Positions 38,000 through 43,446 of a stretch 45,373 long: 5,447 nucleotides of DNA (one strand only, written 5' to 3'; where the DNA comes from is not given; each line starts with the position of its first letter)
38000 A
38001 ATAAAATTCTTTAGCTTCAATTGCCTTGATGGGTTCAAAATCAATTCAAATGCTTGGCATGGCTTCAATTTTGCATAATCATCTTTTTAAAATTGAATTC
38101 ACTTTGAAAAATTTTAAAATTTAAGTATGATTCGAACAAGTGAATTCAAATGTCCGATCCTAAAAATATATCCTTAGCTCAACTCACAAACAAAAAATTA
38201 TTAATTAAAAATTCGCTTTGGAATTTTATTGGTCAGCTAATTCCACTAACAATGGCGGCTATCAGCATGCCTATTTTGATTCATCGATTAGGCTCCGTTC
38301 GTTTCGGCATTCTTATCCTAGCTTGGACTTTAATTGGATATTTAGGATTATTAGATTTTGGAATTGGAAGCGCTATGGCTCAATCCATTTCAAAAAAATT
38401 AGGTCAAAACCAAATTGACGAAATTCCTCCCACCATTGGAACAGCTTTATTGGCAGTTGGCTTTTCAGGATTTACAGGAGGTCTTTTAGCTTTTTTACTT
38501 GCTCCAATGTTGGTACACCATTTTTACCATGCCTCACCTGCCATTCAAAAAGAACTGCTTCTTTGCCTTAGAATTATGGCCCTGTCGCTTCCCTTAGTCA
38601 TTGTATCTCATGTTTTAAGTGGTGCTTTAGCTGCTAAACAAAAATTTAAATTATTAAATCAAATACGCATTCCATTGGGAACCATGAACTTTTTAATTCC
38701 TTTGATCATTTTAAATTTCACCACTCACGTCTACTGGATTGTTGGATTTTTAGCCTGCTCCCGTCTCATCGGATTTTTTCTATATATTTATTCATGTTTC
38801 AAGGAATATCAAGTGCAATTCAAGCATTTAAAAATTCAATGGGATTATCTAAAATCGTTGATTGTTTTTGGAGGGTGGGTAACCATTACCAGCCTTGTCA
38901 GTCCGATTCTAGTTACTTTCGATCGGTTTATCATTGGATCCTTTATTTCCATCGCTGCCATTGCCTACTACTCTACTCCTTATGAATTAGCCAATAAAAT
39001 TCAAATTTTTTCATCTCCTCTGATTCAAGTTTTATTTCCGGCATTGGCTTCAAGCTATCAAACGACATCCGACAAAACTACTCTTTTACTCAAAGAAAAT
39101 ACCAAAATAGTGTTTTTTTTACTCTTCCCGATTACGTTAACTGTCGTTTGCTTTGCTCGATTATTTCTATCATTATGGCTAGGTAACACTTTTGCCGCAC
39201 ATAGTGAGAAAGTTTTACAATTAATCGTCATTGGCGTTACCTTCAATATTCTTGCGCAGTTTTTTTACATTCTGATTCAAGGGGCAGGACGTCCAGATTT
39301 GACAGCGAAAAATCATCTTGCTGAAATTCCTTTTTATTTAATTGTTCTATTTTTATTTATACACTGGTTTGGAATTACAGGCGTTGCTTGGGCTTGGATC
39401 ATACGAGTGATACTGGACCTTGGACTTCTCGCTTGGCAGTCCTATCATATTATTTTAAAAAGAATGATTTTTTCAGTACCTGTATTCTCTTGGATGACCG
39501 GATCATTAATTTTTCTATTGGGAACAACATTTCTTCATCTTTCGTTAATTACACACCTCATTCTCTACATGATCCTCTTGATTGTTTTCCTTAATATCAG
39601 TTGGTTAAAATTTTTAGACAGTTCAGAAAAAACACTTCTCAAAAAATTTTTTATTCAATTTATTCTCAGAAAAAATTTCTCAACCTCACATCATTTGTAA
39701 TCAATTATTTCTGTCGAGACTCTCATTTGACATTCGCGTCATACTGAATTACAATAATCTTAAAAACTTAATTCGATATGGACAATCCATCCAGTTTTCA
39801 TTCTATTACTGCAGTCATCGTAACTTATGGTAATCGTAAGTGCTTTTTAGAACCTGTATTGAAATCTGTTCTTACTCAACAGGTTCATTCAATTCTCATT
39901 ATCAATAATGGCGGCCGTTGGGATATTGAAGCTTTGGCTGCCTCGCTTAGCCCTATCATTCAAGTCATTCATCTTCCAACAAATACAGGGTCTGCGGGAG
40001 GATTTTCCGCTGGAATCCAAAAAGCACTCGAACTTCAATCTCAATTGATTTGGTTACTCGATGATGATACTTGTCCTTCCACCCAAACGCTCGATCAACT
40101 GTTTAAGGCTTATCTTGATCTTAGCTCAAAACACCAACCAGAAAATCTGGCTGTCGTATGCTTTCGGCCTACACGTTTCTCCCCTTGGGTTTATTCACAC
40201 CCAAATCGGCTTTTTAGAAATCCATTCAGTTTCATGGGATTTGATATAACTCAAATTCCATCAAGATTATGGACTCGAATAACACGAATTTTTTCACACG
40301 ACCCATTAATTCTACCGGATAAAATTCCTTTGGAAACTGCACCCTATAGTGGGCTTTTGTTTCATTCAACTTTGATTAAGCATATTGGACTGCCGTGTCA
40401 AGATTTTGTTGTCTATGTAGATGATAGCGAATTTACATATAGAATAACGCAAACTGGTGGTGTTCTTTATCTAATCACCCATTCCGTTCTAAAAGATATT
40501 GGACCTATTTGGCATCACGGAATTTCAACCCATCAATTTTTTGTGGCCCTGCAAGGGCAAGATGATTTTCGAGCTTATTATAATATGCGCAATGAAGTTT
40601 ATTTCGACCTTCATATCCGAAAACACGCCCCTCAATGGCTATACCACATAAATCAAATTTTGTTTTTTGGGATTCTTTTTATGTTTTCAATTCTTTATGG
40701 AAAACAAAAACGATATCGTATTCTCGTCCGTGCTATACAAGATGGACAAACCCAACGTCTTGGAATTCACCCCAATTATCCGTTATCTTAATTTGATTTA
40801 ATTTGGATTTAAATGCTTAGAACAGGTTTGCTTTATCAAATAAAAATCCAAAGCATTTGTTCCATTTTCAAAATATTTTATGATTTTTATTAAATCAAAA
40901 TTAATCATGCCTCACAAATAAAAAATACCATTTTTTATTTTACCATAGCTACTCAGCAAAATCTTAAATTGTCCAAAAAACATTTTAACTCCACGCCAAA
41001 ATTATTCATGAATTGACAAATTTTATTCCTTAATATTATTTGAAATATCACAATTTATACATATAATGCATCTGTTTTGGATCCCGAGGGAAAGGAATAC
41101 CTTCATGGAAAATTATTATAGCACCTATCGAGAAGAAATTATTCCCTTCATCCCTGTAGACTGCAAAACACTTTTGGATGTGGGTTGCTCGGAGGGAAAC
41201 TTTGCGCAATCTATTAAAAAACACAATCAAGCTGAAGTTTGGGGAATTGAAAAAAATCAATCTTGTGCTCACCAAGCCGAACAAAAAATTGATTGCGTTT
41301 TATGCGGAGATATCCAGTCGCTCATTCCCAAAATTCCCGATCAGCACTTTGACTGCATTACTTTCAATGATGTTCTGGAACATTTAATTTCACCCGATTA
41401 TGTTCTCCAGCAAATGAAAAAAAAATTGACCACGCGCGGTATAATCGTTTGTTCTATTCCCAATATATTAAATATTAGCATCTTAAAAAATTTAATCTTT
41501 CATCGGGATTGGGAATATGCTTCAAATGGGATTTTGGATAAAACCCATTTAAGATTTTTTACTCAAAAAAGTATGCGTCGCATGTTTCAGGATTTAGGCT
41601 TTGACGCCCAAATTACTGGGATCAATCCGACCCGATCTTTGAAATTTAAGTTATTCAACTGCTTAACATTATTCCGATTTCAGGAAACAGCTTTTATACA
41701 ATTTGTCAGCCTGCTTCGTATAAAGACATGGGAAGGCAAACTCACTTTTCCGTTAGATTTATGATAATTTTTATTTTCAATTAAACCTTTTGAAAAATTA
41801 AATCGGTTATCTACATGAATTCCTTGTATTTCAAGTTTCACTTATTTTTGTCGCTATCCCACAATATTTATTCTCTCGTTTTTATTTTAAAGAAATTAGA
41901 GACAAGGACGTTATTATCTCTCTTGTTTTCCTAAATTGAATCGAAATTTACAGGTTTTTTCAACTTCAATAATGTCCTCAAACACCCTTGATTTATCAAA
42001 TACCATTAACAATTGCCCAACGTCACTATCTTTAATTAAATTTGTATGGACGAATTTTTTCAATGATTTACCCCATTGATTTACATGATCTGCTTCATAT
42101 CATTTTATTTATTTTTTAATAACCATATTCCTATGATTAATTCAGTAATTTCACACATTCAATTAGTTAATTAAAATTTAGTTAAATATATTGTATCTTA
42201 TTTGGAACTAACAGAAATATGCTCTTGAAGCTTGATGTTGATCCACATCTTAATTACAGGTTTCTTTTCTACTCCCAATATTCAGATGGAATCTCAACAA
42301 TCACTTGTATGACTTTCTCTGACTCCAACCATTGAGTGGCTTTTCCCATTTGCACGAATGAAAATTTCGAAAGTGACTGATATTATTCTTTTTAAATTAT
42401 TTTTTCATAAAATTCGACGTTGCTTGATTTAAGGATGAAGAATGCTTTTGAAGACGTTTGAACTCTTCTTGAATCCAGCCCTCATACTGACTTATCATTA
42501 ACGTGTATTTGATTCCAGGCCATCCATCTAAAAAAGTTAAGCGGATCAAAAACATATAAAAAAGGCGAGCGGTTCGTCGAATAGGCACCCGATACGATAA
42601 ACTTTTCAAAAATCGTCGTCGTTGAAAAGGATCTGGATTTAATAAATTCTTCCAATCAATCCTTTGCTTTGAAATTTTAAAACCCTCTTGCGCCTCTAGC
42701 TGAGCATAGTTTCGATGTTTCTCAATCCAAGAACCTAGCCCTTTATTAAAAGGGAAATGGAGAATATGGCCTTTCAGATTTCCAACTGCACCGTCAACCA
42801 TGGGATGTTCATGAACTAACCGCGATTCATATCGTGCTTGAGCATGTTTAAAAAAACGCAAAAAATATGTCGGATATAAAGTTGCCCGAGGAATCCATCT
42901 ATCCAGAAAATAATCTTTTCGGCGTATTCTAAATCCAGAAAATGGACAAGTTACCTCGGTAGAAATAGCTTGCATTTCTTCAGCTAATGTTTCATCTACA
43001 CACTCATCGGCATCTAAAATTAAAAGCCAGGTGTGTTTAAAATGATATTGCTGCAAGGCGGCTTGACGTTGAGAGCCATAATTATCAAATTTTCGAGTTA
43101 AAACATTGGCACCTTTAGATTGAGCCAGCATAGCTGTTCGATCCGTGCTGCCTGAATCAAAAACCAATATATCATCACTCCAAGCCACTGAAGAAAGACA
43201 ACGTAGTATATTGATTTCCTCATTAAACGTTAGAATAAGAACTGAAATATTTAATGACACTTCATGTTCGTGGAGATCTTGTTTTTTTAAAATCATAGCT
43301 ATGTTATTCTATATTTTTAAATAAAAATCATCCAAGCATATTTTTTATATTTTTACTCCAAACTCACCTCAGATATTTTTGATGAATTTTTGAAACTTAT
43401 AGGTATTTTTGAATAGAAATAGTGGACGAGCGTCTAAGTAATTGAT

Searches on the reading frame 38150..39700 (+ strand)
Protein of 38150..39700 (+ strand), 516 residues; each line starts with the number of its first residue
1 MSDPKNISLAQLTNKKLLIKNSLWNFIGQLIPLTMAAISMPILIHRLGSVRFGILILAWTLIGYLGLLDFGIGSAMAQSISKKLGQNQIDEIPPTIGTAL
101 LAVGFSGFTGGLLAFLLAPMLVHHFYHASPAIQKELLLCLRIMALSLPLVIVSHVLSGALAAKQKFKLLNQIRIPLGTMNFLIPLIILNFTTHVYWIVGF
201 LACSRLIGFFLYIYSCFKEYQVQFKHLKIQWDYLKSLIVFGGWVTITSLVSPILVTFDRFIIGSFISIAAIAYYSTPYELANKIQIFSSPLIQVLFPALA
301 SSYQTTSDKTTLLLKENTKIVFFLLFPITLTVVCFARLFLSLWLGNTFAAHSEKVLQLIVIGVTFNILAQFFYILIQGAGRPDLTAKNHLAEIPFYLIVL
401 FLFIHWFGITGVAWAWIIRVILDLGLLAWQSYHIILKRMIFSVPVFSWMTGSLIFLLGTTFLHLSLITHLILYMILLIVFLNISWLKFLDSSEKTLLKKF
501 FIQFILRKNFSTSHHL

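Call 7: search_protein_families(library=pfam, proteins=[window:38150-39700:+], max_evalue=0.001)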
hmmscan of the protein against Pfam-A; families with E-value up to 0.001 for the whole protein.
window:38150-39700:+ (516 aa): 3 families
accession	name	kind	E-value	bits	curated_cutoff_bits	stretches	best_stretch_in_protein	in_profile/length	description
PF01943.22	Polysacc_synt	-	1.8e-20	74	28.2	1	19-301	2-272/274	Polysaccharide biosynthesis protein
PF13440.11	Polysacc_synt_3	-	1.5e-19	70.8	23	1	52-349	11-289/293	Polysaccharide biosynthesis protein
PF01554.23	MatE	-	2.7e-09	37.3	24.9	1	34-168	11-143/161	MatE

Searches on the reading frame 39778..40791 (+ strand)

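Call 7: search_protein_families(library=pfam, proteins=[window:39778-40791:+], max_evalue=0.001)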
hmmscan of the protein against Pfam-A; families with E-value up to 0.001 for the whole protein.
window:39778-40791:+ (337 aa): 1 family
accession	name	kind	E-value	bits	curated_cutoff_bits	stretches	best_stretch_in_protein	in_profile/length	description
PF00535.33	Glycos_transf_2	-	3.4e-12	47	23.3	1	13-114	2-105/168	Glycosyl transferase family 2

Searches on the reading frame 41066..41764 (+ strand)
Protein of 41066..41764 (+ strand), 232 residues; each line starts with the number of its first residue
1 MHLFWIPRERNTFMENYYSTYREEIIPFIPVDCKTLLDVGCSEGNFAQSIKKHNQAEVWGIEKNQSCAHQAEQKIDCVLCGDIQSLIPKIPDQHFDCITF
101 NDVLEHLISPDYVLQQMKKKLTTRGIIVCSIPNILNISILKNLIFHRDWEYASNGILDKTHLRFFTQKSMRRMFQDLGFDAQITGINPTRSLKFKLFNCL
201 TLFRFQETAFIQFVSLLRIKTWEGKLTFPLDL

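Call 7: search_protein_families(library=pfam, proteins=[window:41066-41764:+], max_evalue=0.001)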
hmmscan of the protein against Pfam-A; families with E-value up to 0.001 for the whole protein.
window:41066-41764:+ (232 aa): 8 families
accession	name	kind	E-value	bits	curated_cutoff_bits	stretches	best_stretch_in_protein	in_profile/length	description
PF13489.12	Methyltransf_23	-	2.9e-20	73.1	27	1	31-180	21-160/164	Methyltransferase domain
PF08241.18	Methyltransf_11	-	4e-13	50.2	21.2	1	37-129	1-95/95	Methyltransferase domain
PF13847.12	Methyltransf_31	-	4.6e-12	46.3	27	1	34-139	5-114/145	Methyltransferase domain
PF07021.18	MetW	-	5.2e-11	43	21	1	28-133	10-111/193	Methionine biosynthesis protein MetW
PF13649.12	Methyltransf_25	-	3.7e-10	40.8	27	1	37-125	2-97/97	Methyltransferase domain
PF08242.18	Methyltransf_12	-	2.1e-09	38.4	30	1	37-126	1-97/98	Methyltransferase domain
PF08003.17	Methyltransf_9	-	0.00037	20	23.8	1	26-129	108-217/315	Protein of unknown function (DUF1698)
PF01728.25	FtsJ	-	0.00074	19.9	24.1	0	32-89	21-81/181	FtsJ-like methyltransferase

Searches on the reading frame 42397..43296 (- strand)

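Call 7: search_protein_families(library=pfam, proteins=[window:42397-43296:-], max_evalue=0.001)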
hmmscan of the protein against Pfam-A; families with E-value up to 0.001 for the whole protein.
window:42397-43296:- (299 aa): 2 families
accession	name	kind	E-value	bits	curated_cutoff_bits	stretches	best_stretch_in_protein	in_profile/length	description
PF00535.33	Glycos_transf_2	-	2.1e-11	44.5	23.3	1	18-138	1-131/168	Glycosyl transferase family 2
PF13704.12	Glyco_tranf_2_4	-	1.3e-05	26.1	27.5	1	31-101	8-85/98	Glycosyl transferase family 2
